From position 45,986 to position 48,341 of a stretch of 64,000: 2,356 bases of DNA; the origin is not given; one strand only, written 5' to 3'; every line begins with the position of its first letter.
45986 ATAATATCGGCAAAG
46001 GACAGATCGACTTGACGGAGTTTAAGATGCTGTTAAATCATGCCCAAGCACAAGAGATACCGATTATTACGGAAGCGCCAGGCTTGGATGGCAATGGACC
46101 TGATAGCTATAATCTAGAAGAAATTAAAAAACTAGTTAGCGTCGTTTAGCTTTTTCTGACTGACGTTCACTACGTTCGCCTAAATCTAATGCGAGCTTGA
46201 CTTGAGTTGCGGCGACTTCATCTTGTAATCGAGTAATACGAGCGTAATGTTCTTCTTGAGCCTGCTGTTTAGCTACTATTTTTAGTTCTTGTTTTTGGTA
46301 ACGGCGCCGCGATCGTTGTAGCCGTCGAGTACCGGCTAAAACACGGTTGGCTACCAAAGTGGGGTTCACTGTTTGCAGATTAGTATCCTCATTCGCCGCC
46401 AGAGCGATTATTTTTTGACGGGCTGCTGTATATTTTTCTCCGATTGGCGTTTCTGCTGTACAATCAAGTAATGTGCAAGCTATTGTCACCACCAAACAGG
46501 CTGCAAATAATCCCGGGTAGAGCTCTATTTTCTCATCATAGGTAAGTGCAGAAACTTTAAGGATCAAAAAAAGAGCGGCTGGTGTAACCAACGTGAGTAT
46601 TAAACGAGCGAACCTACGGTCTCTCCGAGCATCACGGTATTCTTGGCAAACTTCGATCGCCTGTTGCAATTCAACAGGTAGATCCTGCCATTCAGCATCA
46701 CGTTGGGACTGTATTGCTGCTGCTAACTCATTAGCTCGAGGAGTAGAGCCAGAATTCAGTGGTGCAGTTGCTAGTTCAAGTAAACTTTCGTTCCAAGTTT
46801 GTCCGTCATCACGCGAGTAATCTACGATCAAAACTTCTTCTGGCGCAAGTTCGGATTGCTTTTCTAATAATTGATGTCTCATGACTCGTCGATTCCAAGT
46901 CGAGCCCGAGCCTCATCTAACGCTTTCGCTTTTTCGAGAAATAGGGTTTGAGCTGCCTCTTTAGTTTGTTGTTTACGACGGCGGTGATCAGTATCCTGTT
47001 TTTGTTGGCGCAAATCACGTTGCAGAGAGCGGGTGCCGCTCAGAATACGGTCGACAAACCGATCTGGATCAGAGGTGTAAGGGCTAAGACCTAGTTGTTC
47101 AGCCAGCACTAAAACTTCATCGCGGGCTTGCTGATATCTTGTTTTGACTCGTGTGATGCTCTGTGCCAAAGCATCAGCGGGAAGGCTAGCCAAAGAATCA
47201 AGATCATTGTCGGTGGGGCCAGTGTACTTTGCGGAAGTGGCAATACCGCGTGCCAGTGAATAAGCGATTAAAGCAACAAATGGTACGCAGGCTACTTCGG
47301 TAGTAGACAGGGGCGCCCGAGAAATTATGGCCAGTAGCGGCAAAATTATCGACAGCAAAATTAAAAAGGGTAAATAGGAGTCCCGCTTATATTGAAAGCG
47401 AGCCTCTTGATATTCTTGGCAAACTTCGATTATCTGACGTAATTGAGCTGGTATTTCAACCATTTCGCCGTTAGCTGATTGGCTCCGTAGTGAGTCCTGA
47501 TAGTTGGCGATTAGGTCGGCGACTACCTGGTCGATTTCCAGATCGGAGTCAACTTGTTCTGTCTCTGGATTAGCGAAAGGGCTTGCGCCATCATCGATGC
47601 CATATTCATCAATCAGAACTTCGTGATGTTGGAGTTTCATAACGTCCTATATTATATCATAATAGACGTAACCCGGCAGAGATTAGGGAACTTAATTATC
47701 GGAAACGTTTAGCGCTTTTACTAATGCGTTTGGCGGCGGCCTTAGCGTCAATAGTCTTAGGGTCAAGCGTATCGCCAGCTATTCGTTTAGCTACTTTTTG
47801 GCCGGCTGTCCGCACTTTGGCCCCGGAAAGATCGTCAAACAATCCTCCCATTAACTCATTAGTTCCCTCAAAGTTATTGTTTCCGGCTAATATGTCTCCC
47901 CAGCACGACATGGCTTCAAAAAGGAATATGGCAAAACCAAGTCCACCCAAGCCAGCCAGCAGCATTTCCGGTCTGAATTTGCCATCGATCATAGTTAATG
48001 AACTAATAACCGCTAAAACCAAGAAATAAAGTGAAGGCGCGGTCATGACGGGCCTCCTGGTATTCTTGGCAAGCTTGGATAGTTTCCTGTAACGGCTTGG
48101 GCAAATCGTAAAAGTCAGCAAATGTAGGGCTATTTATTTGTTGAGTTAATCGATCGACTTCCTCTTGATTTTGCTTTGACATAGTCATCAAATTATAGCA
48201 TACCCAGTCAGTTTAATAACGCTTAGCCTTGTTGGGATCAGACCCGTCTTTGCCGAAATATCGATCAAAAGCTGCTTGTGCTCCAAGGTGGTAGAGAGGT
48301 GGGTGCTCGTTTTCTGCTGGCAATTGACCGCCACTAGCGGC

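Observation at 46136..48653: Four tandem paralogs of an unrecognised family (three membrane, one soluble, one frameshifted) between nfo and folD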

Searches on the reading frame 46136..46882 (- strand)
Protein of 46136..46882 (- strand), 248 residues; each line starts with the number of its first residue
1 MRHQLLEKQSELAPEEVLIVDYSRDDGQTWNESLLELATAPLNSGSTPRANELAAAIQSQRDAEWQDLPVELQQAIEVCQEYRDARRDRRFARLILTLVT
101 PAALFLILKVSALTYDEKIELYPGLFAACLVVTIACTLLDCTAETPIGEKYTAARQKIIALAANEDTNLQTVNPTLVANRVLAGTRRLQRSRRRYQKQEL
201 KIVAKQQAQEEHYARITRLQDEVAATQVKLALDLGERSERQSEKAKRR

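Call 3: search_protein_families(library=pfam, proteins=[window:46136-46882:-], max_evalue=10)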
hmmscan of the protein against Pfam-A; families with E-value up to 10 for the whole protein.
window:46136-46882:- (248 aa): 2 families
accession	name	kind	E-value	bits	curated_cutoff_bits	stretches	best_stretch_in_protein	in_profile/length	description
PF21471.3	Reelin_subrepeat-B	-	0.15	12.3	27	1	12-75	54-96/127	Reelin subrepeat B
PF02012.26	BNR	-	0.16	12.5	27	1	22-31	2-11/12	BNR/Asp-box repeat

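Call 4: search_protein_families(library=ncbifam, proteins=[window:46136-46882:-], max_evalue=10)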
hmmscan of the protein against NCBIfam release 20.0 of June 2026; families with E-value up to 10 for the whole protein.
window:46136-46882:- (248 aa): 1 family
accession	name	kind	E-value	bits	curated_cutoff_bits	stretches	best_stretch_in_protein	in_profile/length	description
NF050101.1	SepX_GlpR_4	equivalog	1.9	8.5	110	0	176-247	32-105/176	divisome protein SepX/GlpR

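Call 5: search_protein_families(library=padloc, proteins=[window:46136-46882:-], max_evalue=10)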
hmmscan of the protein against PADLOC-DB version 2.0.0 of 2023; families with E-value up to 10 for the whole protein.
window:46136-46882:- (248 aa): 0 families

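Call 12: list_cluster_members(proteins=[P0001, window:46136-46882:-, window:48213-48653:-, window:48003-48188:-, window:47696-48046:-])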
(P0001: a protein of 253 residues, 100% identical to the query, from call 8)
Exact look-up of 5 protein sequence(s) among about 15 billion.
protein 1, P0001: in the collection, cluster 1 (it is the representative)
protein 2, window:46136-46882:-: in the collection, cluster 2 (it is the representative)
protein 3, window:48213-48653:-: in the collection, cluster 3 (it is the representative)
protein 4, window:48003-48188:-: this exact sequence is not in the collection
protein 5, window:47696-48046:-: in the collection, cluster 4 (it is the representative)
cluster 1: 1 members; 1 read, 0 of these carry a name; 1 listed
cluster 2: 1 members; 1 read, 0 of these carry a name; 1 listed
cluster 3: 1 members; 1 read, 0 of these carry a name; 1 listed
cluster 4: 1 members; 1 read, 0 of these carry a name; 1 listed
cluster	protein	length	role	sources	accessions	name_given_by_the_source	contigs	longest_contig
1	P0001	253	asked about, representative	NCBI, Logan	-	-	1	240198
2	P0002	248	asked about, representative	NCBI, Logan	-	-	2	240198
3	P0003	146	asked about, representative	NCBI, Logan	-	-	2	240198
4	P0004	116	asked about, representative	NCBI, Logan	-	-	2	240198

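Call 24: search_solved_structures(query=A1, max_evalue=10)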
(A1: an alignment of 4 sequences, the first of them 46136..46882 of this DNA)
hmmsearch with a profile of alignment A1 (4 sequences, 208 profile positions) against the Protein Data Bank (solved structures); distinct sequences matched with E-value up to 10: 5.
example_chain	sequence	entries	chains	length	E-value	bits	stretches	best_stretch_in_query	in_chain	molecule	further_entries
6vc0_A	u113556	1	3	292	0.094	15.6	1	60-84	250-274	Mixed lineage kinase domain like pseudokinase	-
8p50_A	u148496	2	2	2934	0.19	14.6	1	120-186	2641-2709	Toxin protein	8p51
8p52_A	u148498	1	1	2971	0.19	14.6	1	120-186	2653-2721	Toxin protein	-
1zo1_I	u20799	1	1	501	0.67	12.8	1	132-186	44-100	translation initiation factor 2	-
6o7k_f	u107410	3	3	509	0.68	12.8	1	132-186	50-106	Translation initiation factor IF-2 | Translation initiation factor IF2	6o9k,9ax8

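Call 26: search_protein_families(library=phrogs, proteins=[window:46136-46882:-], max_evalue=1)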
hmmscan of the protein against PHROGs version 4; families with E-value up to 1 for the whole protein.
window:46136-46882:- (248 aa): 0 families

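Call 35: search_protein_representatives(alignment_id=A1)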
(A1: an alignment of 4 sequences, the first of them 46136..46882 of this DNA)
Query: 4 sequences, 208 profile positions. Proteins with E-value up to 0.001 (for the whole library): 6; up to 1e-10: 5; up to 1e-30: 3. The best 6 are listed.
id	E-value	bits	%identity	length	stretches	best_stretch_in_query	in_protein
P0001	3.4e-76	271.9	-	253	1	1-199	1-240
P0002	1.5e-69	250.1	-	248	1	2-208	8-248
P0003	1.4e-44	168.6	-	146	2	1-153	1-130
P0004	1.3e-29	119.7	-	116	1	84-195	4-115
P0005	3.1e-16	76.0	-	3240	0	-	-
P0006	5.4e-04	36.0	-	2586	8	120-173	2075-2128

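Call 52: predict_structure(alignment_id=A1)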
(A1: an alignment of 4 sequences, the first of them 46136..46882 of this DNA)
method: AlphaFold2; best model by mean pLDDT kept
length: 248 residues; sequences in the alignment: 4
mean_pLDDT: 64.5   pTM: 0.45
mean pLDDT of the five models: 64.5, 62.2, 60.8, 54.3, 51.1
residues with pLDDT >= 90: 17; 70-90: 54; 50-70: 137; < 50: 40
segments of 3 or more residues with pLDDT < 50: 1-3, 14-38, 43-45, 116-120
pLDDT, mean of each block of 10 residues (from residue 1): 55 47 40 45 54 66 69 70 66 62 63 52 58 58 55 68 56 64 67 79 90 92 87 78 75
secondary structure, 60 per line:
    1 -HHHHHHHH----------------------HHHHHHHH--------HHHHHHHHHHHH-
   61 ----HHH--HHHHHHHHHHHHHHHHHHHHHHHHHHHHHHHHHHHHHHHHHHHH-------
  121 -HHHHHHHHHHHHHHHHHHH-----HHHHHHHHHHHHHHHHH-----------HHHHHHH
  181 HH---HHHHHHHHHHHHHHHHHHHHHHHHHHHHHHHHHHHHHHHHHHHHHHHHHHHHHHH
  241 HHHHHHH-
elements in order: H2-9 H32-39 H48-59 H70-113 H122-140 H146-162 H174-182 H186-247

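Call 57: find_related_loci(query=A1, collection=viral_contigs, flank=5000)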
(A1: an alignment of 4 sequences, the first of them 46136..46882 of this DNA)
Query A1 (248 aa) in viral_contigs; peptide patterns used: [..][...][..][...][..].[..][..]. (x = any residue, [..] = any of these).
10 stretches matched a pattern, but none encodes a relative of the query by tblastn (E <= 1e-3).

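Call 59: fold_search(model_id=the predicted structure, library=pdb)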
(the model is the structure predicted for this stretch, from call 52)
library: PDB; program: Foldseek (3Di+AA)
matches with E <= 10: 458; with E <= 0.001: 0
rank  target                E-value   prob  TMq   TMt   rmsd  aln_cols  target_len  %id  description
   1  9qwr_A                2.4e-01  0.85  0.29  0.41  20.8       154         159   16  MIC60 helical bundle dimer (released 2026-02-25)
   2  6yuf_A                3.4e-01  0.92  0.28  0.19   9.3       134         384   13  Cohesin complex with loader gripping DNA (released 2020-08-19)
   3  6jx6_B                3.5e-01  0.41  0.22  0.33  14.6       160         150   13  Tetrameric form of Smac (released 2019-12-04)
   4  8zar_D                3.9e-01  0.51  0.24  0.17  12.1       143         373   10  EmrAB-TolC MFS-type tripartite multidrug efflux pump FA (released 2025-04-30)
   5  1v9d_A                4.4e-01  0.28  0.19  0.16  20.3       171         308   11  Crystal structure of the core FH2 domain of mouse mDia1 (released 2004-03-09)
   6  8zal_B                5.2e-01  0.47  0.23  0.17  11.8       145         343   11  EmrAB-TolC MFS-type tripartite multidrug efflux pump EA (released 2025-04-30)
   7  9lu9_A                5.2e-01  0.30  0.24  0.27  14.3       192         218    8  The chimeric flagellar motor complex between MotA1B1 from Paenibacillus sp. TCA20 and MotAB from E.coli, state 1 (released 2025-04-09)
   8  6ixv_C                5.2e-01  0.30  0.21  0.23  11.0       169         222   15  Crystal structure of SH3BP5-Rab11a (released 2019-03-20)
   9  5n6x_B                7.1e-01  0.33  0.20  0.14   6.8       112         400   15  Crystal structure of the Legionella effector WipA (released 2017-04-19)
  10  9crw_H                7.5e-01  0.11  0.16  0.17  12.9       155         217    9  Crystal structure of the Candida albicans kinesin-8 proximal tail domain (released 2024-09-04)
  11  5vju                  7.9e-01  0.51  0.32  0.39  16.1       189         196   14  De Novo Photosynthetic Reaction Center Protein Variant Equipped with His-Tyr H-bond, Heme B, and Cd(II) ions (released 2018-04-25)
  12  2y3d_A                7.9e-01  0.47  0.23  0.44   9.8       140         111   11  Zn-bound form of Cupriavidus metallidurans CH34 CnrXs (released 2011-03-30)
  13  4k7k_B                8.3e-01  0.44  0.27  0.19  10.2       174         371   13  Crystal structures of CusC review conformational changes accompanying folding and transmembrane channel formation (released 2013-10-16)
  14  8zar_B                8.3e-01  0.35  0.23  0.17  11.8       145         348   11  EmrAB-TolC MFS-type tripartite multidrug efflux pump FA (released 2025-04-30)
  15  6ixg_B                8.8e-01  0.28  0.27  0.28  10.7       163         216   13  Crystal structure of native apo SH3BP5 (P41) (released 2019-03-20)
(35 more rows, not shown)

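Call 63: find_related_loci(query=A1, collection=metagenome_contigs, flank=6000)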
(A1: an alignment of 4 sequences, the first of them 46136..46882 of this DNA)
Query A1 (248 aa) in metagenome_contigs; peptide patterns used: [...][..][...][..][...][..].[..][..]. (x = any residue, [..] = any of these).
53 stretches matched a pattern; 1 encode a relative of the query (tblastn E <= 1e-3); 1 distinct loci.
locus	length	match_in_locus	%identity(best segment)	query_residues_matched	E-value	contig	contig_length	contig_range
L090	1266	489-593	43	52-86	1e-6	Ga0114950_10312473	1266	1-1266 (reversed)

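Call 64: find_homologous_proteins(query=A1, max_evalue=10)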
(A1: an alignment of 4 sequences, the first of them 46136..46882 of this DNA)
Query A1 (4 sequences) (248 aa, profile of the alignment): 3 proteins with E <= 10 among 7240 candidates.
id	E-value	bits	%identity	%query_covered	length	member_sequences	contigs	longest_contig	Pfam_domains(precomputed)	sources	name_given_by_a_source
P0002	4.8e-69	250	100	100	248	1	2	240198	-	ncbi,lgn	-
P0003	4.3e-44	169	40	8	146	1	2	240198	-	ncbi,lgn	-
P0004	4.0e-29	120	-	-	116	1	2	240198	-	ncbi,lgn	-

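Call 72: fold_search(model_id=the predicted structure, library=viral)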
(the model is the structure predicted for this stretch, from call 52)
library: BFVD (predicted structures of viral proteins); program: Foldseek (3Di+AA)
matches with E <= 10: 641; with E <= 0.001: 0
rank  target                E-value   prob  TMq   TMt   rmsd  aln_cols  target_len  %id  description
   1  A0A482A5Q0            5.3e-02  0.57  0.23  0.22  18.3       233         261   15  NS3 [Japanaut virus]
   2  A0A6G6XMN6            6.2e-02  0.63  0.22  0.24  23.3       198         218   13  (no name in the UniProt tables at hand)
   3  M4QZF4                6.6e-02  0.57  0.23  0.27  12.8       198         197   13  SMODS and SLOG-associating 2TM effector domain-containing protein [Tetraselmis viridis virus S1]
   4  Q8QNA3                7.7e-02  0.54  0.22  0.22  19.7       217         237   16  EsV-1-184 [Ectocarpus siliculosus virus 1 (isolate New Zealand/Kaikoura/1988)]
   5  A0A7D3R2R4            1.0e-01  0.51  0.22  0.21  19.1       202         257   14  SMODS and SLOG-associating 2TM effector domain-containing protein [Fadolivirus FV1/VV64]
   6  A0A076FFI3            1.4e-01  0.44  0.24  0.25  21.2       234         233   13  SLATT domain-containing protein [Aureococcus anophagefferens virus]
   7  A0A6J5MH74            2.8e-01  0.41  0.23  0.15  31.9       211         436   12  Uncharacterized protein [uncultured Caudovirales phage]
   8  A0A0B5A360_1          2.8e-01  0.25  0.23  0.08  26.6       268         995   16  Tape measure protein [Mycobacterium phage Cosmo]
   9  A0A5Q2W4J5            2.9e-01  0.13  0.15  0.10  20.9       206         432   14  (no name in the UniProt tables at hand)
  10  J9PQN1                3.1e-01  0.33  0.23  0.26  15.4       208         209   13  Uncharacterized protein [Bacillus phage BCU4]
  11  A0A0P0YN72            3.3e-01  0.38  0.25  0.26  15.2       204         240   13  (no name in the UniProt tables at hand)
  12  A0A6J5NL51            3.3e-01  0.35  0.23  0.20  17.2       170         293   17  Uncharacterized protein [uncultured Caudovirales phage]
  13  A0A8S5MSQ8            3.6e-01  0.72  0.31  0.38  15.8       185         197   14  Terminase small subunit [Siphoviridae sp. ctigT3]
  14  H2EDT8                3.6e-01  0.23  0.18  0.09  28.2       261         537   11  Uncharacterized hydrolase [Moumouvirus sp. 'Monve']
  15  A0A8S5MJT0            3.6e-01  0.18  0.21  0.27  19.0       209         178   10  DUF1492 domain-containing protein [Siphoviridae sp. ctMM521]
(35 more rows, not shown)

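Call 78: search_dna_similar(query=window:46136-46882:-, collection=plasmids, mode=protein, max_evalue=1, max_rows=10)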
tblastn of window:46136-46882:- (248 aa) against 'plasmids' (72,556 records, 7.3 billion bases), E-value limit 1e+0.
No match.

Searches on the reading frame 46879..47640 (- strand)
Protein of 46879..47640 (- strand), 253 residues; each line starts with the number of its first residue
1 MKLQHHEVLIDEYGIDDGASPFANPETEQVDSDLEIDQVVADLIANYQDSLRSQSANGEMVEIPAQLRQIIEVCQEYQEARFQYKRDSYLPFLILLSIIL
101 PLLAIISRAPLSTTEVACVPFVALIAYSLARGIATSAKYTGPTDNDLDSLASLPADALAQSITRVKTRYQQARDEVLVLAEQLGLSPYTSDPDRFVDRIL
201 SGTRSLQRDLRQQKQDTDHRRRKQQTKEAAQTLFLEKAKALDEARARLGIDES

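Call 3: search_protein_families(library=pfam, proteins=[window:46879-47640:-], max_evalue=10)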
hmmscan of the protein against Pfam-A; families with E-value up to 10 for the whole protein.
window:46879-47640:- (253 aa): 1 family
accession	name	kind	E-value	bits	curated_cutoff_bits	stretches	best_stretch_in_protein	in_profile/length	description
PF07587.16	PSD1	-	0.079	12.8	28.5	1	128-222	70-154/244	Protein of unknown function (DUF1553)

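Call 4: search_protein_families(library=ncbifam, proteins=[window:46879-47640:-], max_evalue=10)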
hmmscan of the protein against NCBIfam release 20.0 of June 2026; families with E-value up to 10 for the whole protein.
window:46879-47640:- (253 aa): 0 families

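Call 5: search_protein_families(library=padloc, proteins=[window:46879-47640:-], max_evalue=10)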
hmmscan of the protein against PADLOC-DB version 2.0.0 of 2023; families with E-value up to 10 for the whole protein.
window:46879-47640:- (253 aa): 0 families

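Call 7: find_encoding_contigs(protein=window:46879-47640:-, flank=10000, max_places=6)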
Protein window:46879-47640:- (253 aa): no gene with exactly this product is on record in the collection.

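Call 8: find_homologous_proteins(query=window:46879-47640:-, max_evalue=0.01)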
Query window:46879-47640:- (253 aa): 1 proteins with E <= 0.01 among 2379 candidates.
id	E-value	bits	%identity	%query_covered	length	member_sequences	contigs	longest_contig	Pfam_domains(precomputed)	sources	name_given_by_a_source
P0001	5.6e-156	535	100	100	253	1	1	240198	-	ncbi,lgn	-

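Call 9: find_encoding_contigs(protein=P0001, flank=10000, max_places=6)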
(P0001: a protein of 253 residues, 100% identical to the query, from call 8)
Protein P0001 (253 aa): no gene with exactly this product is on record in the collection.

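Call 26: search_protein_families(library=phrogs, proteins=[window:46879-47640:-], max_evalue=1)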
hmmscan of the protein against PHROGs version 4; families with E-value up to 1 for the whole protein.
window:46879-47640:- (253 aa): 1 family
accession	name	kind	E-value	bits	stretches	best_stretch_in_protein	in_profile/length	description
phrog_1458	-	unknown function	0.41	10.6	1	10-67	372-429/519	-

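Call 77: search_dna_similar(query=window:46879-47640:-, collection=phages, mode=protein, max_evalue=1, max_rows=10)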
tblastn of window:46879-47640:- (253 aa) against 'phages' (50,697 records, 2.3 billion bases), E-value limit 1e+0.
No match.

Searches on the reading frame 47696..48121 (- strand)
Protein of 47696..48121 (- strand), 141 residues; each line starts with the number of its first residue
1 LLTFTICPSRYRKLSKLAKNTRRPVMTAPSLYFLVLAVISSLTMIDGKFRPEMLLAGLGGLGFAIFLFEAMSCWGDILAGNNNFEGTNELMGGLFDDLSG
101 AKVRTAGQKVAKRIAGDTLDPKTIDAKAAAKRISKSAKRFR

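Call 3: search_protein_families(library=pfam, proteins=[window:47696-48121:-], max_evalue=10)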
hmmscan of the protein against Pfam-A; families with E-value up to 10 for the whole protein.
window:47696-48121:- (141 aa): 0 families

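Call 4: search_protein_families(library=ncbifam, proteins=[window:47696-48121:-], max_evalue=10)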
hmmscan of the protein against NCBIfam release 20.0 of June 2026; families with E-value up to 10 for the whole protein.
window:47696-48121:- (141 aa): 2 families
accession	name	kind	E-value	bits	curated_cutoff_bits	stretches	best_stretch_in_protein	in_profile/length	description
TIGR00321.1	dhys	equivalog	0.077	12.3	304.25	1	70-120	111-161/301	deoxyhypusine synthase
TIGR03370.1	VPLPA-CTERM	domain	8.1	6.6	25.35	0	53-62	9-18/25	VPLPA-CTERM sorting domain-containing protein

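Call 5: search_protein_families(library=padloc, proteins=[window:47696-48121:-], max_evalue=10)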
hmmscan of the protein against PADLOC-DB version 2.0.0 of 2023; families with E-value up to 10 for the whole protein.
window:47696-48121:- (141 aa): 0 families

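Call 26: search_protein_families(library=phrogs, proteins=[window:47696-48046:-], max_evalue=1)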
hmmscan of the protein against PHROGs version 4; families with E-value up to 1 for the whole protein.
window:47696-48046:- (116 aa): 1 family
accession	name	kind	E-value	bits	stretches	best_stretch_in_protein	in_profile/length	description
phrog_16835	-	moron, auxiliary metabolic gene and host takeover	0.13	13.4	1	7-56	36-83/111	membrane protein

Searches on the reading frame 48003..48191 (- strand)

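Call 3: search_protein_families(library=pfam, proteins=[window:48003-48191:-], max_evalue=10)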
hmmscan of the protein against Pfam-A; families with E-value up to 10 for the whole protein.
window:48003-48191:- (62 aa): 2 families
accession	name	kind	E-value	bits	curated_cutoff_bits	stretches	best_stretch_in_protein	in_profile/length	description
PF09675.16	Chlamy_scaf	-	0.042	14.4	25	1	18-47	49-78/134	Chlamydia-phage Chp2 scaffold (Chlamy_scaf)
PF21938.1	CAP_N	-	0.11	13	27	1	8-53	36-81/159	CAP, N-terminal domain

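Call 4: search_protein_families(library=ncbifam, proteins=[window:48003-48191:-], max_evalue=10)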
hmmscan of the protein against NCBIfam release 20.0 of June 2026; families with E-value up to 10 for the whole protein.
window:48003-48191:- (62 aa): 0 families

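Call 5: search_protein_families(library=padloc, proteins=[window:48003-48191:-], max_evalue=10)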
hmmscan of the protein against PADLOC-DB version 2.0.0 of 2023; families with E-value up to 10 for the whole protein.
window:48003-48191:- (62 aa): 0 families

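Call 26: search_protein_families(library=phrogs, proteins=[window:48003-48188:-], max_evalue=1)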
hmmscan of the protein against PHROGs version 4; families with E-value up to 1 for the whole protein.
window:48003-48188:- (61 aa): 2 families
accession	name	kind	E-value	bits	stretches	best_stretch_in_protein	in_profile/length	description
phrog_1642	-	head and packaging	0.091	13.7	1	9-46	46-81/152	virion structural protein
phrog_10231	-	unknown function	0.24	11.8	1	4-48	177-221/256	-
